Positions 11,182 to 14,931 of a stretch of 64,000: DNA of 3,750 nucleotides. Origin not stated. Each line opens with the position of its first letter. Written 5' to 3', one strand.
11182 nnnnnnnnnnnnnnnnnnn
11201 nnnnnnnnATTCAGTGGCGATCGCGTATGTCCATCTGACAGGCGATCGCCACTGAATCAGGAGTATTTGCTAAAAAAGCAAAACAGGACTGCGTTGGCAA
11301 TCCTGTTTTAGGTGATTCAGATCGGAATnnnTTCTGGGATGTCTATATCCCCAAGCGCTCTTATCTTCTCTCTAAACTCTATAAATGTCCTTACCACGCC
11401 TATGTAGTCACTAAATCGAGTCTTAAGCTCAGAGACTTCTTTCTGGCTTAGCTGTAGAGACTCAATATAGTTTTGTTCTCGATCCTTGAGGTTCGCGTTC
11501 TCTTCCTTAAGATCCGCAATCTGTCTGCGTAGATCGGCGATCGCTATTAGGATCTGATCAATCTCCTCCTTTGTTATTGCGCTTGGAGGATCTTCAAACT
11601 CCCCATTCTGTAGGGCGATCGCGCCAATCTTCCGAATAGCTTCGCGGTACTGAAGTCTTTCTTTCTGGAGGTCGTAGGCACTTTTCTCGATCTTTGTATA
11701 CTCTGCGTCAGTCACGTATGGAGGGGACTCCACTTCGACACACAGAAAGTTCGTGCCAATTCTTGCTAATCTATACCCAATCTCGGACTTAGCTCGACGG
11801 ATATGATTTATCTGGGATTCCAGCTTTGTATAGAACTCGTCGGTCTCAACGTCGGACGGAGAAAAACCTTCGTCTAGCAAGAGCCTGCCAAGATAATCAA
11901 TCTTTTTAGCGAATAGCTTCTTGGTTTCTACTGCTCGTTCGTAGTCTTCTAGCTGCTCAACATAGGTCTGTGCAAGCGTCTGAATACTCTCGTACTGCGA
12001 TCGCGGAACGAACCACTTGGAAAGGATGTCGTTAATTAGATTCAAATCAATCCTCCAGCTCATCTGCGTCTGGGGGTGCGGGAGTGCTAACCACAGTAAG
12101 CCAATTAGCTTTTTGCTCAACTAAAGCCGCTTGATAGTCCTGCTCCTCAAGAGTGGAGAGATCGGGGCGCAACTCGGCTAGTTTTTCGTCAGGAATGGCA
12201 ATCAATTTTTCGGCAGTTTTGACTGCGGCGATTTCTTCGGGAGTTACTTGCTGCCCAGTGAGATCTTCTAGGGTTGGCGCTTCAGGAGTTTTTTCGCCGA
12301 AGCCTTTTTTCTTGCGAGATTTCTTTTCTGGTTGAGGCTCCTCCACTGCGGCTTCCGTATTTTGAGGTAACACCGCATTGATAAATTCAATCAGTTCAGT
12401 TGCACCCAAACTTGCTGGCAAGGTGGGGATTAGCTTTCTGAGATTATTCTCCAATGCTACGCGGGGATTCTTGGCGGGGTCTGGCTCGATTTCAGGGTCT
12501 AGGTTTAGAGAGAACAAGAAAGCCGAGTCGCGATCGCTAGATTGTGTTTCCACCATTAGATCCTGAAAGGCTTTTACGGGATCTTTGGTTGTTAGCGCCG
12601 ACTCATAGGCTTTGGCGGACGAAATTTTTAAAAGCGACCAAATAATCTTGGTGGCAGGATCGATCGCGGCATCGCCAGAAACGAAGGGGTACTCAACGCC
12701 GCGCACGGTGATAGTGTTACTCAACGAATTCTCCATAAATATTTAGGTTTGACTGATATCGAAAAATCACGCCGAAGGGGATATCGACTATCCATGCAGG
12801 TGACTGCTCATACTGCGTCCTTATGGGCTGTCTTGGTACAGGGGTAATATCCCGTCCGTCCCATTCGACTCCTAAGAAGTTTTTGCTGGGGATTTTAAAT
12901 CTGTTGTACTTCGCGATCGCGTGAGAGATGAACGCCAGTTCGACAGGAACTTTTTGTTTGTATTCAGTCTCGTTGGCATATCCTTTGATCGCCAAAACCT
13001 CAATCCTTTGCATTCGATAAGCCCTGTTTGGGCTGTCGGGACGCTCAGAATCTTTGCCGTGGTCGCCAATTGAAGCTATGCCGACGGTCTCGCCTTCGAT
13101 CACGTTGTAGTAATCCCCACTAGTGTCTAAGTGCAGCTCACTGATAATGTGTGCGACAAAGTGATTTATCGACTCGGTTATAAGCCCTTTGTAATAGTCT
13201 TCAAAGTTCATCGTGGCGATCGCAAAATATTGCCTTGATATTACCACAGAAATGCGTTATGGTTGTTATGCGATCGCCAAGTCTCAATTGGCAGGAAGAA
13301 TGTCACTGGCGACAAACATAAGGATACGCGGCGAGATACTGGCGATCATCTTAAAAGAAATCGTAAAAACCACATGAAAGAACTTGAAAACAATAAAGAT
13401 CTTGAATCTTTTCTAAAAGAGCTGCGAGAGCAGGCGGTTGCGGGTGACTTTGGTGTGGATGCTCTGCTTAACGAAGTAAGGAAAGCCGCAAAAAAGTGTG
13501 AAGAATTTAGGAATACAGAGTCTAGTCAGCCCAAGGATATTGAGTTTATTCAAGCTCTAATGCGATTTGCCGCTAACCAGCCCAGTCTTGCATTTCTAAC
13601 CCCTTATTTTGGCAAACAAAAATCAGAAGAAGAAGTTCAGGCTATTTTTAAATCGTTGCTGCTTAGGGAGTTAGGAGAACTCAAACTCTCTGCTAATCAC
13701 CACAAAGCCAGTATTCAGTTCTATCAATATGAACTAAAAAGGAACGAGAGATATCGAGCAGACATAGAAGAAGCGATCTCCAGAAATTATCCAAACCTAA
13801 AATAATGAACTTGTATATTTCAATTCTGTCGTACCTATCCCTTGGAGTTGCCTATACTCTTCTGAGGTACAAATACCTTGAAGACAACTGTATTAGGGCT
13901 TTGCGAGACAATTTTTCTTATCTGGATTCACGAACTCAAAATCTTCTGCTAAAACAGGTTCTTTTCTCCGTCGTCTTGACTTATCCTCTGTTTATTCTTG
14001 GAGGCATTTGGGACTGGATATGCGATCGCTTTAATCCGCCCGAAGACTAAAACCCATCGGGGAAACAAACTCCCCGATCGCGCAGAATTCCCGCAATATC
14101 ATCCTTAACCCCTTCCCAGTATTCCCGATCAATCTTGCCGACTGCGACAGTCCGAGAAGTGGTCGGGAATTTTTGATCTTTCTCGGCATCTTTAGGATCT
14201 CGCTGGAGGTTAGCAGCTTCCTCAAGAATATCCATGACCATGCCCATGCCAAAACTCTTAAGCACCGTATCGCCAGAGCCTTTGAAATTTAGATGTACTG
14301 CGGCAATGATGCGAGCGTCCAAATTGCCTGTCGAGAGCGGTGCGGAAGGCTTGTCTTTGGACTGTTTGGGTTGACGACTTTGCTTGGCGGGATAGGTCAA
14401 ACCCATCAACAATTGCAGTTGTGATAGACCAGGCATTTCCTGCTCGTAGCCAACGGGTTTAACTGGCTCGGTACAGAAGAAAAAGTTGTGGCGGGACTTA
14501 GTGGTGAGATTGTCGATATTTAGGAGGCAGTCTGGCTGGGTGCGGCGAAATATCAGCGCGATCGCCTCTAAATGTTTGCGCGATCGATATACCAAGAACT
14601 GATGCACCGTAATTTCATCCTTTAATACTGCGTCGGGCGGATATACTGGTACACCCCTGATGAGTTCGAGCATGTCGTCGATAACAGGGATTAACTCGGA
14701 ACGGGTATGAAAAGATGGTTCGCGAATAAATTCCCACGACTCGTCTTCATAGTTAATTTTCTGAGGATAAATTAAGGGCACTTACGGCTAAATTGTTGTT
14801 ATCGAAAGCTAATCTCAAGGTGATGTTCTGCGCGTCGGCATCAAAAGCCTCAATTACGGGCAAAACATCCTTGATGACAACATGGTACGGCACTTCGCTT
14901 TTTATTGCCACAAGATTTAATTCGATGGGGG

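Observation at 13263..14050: Opposite-strand two-gene insert inside the virion block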

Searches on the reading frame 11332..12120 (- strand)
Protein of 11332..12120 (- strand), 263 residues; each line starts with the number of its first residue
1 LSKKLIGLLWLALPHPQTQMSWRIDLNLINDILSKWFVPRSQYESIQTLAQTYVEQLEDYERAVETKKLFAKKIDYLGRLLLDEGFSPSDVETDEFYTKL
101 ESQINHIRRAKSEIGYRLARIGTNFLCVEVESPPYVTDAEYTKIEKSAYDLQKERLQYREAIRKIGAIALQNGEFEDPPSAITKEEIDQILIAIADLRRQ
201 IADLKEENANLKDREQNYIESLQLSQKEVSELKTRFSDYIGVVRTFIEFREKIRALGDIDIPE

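Call 8: search_protein_families(library=phrogs, proteins=[window:11332-12120:-], max_evalue=0.01)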
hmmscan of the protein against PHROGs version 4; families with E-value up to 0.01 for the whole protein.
window:11332-12120:- (263 aa): 2 families
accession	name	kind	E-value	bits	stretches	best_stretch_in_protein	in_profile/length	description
phrog_1499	-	unknown function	0.0013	19.1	0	144-233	173-263/427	-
phrog_77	-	DNA, RNA and nucleotide metabolism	0.0014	18.2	1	42-236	659-779/967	SbcC-like subunit of palindrome specific endonuclease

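Call 9: search_protein_families(library=pfam, proteins=[window:11332-12120:-], max_evalue=0.01)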
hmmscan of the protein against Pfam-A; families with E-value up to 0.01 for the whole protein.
window:11332-12120:- (263 aa): 3 families
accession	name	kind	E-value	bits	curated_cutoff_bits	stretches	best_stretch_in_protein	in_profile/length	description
PF05557.18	MAD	-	0.0003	19.8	30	1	44-237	55-238/661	Mitotic checkpoint protein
PF01166.23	TSC22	-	0.0034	17.9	30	1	183-225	12-55/57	TSC-22/dip/bun family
PF10473.14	CENP-F_leu_zip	-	0.0055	17.2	34.5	1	183-239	50-106/140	Leucine-rich repeats of kinetochore protein Cenp-F/LEK1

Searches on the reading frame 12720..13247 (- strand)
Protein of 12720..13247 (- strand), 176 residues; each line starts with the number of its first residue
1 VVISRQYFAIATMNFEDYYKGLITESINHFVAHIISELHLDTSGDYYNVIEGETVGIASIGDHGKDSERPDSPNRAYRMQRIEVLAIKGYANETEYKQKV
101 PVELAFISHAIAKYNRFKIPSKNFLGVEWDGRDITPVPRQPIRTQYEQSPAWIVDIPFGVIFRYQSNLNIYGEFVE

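Call 8: search_protein_families(library=phrogs, proteins=[window:12720-13247:-], max_evalue=0.01)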
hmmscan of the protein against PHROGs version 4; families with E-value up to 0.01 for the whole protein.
window:12720-13247:- (176 aa): 0 families

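Call 9: search_protein_families(library=pfam, proteins=[window:12720-13247:-], max_evalue=0.01)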
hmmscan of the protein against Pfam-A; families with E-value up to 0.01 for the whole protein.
window:12720-13247:- (176 aa): 0 families

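Call 17: find_related_loci(query=window:12720-13247:-, collection=viral_contigs, flank=8000)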
Query window:12720-13247:- (176 aa) in viral_contigs; peptide patterns used: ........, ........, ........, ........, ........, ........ (x = any residue, [..] = any of these).
2 stretches matched a pattern, but none encodes a relative of the query by tblastn (E <= 1e-3).

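Call 118: find_related_loci(query=A6, collection=viral_contigs, flank=4000)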
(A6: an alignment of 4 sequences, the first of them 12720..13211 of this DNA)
Query A6 (164 aa) in viral_contigs; peptide patterns used: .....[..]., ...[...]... (x = any residue, [..] = any of these).
85 stretches matched a pattern; 3 encode a relative of the query (tblastn E <= 1e-3); 3 distinct loci.
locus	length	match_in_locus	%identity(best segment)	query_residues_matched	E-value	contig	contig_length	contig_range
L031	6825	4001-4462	71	11-164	1e-75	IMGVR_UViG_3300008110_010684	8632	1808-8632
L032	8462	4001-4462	71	11-164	1e-75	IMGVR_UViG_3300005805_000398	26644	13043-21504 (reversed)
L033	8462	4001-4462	66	11-164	7e-70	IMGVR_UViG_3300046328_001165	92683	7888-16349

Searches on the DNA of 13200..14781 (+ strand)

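Call 71: search_rna_families(source=window, start=13200, end=14150, threshold=evalue, max_evalue=10, show_alignments=3)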
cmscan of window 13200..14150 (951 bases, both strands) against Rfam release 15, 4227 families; matches with E-value up to 10: 0.
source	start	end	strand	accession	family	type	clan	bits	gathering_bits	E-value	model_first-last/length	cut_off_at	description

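Call 109: build_rna_model(alignment_id=A5, structure=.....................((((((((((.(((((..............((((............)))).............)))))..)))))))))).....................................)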
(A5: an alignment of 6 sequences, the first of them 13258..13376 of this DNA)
Model R1 built from alignment A5 (6 sequences, 138 columns); structure: as given.
model positions 121; base pairs 19; branch points 0; effective number of sequences 1.23; information 0.59 bits per position. Calibrated on 0.2 Mb of random sequence (short: E-values are rough).
structure used (alignment columns):
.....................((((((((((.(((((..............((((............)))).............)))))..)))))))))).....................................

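Call 110: search_with_rna_model(model_id=R1, sources=[window, L001, L002, L003, L004, L005, L006, L007, L008, L009, L010, L011, L012, L013, L014, L015, L016, L017, L018, L019, L020, L021, L022, L023, L024, L025, L026, L027, L028, L029, L030], max_evalue=1)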
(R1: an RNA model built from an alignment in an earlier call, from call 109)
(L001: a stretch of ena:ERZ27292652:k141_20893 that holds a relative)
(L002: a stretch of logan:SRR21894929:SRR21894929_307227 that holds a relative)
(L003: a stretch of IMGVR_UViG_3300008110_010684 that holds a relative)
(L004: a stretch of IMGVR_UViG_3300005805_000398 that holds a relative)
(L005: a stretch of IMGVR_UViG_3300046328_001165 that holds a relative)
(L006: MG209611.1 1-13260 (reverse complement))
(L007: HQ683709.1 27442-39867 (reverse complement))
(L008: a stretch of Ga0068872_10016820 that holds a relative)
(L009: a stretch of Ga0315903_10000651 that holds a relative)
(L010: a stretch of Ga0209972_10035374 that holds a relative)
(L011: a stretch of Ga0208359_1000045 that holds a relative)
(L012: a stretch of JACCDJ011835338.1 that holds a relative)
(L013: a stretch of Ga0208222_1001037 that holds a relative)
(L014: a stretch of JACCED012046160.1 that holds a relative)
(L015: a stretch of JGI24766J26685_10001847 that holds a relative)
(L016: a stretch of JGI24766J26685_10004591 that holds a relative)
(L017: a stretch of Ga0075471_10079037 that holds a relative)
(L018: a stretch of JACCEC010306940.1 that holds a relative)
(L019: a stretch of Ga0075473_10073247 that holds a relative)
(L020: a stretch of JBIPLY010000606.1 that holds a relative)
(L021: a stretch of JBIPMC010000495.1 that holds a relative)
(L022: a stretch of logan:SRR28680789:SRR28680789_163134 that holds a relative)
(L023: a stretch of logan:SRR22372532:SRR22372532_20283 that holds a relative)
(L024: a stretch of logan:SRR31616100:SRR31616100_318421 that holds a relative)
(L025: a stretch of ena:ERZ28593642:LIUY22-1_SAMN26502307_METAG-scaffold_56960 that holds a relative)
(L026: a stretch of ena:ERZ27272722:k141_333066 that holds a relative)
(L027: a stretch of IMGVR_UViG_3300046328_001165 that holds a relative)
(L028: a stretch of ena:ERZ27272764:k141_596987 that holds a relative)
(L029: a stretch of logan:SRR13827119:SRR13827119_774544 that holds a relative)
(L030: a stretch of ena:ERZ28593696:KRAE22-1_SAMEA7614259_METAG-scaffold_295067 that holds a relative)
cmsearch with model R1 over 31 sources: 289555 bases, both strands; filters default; matches with E-value up to 1: 20.
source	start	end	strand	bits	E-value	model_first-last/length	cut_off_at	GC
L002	959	1079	+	146.4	5.4e-38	1-121/121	no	0.43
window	13257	13376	+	139.3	6.2e-36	1-121/121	no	0.43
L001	9453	9572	+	139.3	6.2e-36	1-121/121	no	0.43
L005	9017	9134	-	136.2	4.7e-35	1-121/121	no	0.42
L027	2878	2995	-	136.2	4.7e-35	1-121/121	no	0.42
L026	203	334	+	133.7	2.4e-34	1-121/121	no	0.46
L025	512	643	+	132.7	4.7e-34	1-121/121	no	0.46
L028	444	566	+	121.5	8.1e-31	1-121/121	no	0.44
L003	5663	5743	-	39.5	2.8e-07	1-121/121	no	0.33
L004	8996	9076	-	39.5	2.8e-07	1-121/121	no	0.33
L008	4442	4522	-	39.5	2.8e-07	1-121/121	no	0.33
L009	8071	8151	-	39.5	2.8e-07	1-121/121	no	0.33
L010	2279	2359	-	39.5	2.8e-07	1-121/121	no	0.33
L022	4913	4996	+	26.3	0.0017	1-121/121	no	0.38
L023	2677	2760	+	26.3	0.0017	1-121/121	no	0.38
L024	1226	1309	+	26.3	0.0017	1-121/121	no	0.38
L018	2786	2856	+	21.3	0.047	1-121/121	no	0.27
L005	9030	9147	+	19.5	0.16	1-121/121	no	0.45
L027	2891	3008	+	19.5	0.16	1-121/121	no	0.45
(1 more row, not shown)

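Call 120: search_rna_families(source=L004, start=7600, end=9150, threshold=evalue, max_evalue=1, show_alignments=2)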
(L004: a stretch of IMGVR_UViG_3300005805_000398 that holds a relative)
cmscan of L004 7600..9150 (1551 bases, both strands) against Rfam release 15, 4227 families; matches with E-value up to 1: 2.
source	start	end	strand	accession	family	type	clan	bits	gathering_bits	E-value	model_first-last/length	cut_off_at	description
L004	8128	8241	-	RF02553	YrlA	Gene; sRNA;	-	25.7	69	0.0079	1-114/114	no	Y RNA-like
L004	8028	8074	-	RF00023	tmRNA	Gene;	CL00001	17.4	47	0.00014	1-374/374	no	transfer-messenger RNA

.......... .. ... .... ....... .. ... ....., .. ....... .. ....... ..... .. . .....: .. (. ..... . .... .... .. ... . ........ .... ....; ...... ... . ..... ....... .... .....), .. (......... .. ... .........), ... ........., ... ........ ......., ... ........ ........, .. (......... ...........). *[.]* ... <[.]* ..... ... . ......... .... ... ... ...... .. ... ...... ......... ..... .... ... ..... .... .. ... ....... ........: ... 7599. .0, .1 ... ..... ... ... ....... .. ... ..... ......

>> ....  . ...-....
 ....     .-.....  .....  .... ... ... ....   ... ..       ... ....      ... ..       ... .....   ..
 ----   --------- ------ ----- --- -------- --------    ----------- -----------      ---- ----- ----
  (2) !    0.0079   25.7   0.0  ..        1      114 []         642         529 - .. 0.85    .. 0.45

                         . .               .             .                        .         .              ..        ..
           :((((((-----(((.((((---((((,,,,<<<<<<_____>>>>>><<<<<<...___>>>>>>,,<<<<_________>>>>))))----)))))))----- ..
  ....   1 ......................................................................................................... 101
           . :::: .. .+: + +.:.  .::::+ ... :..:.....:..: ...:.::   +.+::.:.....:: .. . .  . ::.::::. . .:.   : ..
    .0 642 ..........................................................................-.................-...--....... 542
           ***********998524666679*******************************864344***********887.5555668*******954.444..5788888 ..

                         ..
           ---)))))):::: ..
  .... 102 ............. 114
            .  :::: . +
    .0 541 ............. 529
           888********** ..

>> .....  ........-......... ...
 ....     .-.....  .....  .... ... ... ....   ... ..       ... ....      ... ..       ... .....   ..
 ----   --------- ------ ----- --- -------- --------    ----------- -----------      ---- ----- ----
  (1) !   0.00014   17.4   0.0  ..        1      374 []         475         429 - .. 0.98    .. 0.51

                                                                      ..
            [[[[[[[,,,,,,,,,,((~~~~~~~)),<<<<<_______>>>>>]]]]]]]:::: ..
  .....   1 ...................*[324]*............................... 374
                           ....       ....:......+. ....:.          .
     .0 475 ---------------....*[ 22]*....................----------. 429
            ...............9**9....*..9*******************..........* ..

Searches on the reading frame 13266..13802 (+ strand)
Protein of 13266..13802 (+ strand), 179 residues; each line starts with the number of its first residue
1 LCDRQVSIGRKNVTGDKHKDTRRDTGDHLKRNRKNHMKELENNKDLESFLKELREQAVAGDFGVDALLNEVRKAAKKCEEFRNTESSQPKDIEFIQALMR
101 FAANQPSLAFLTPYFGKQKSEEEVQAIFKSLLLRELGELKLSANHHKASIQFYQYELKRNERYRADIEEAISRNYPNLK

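Call 36: search_protein_families(library=pfam, proteins=[window:13266-13802:+], max_evalue=0.1)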
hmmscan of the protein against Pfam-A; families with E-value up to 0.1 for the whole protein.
window:13266-13802:+ (179 aa): 1 family
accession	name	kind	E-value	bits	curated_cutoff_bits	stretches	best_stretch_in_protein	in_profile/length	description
PF22975.2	EPS8_2nd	-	0.092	13.4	27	0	45-132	12-94/155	EPS8 spectrin-like domain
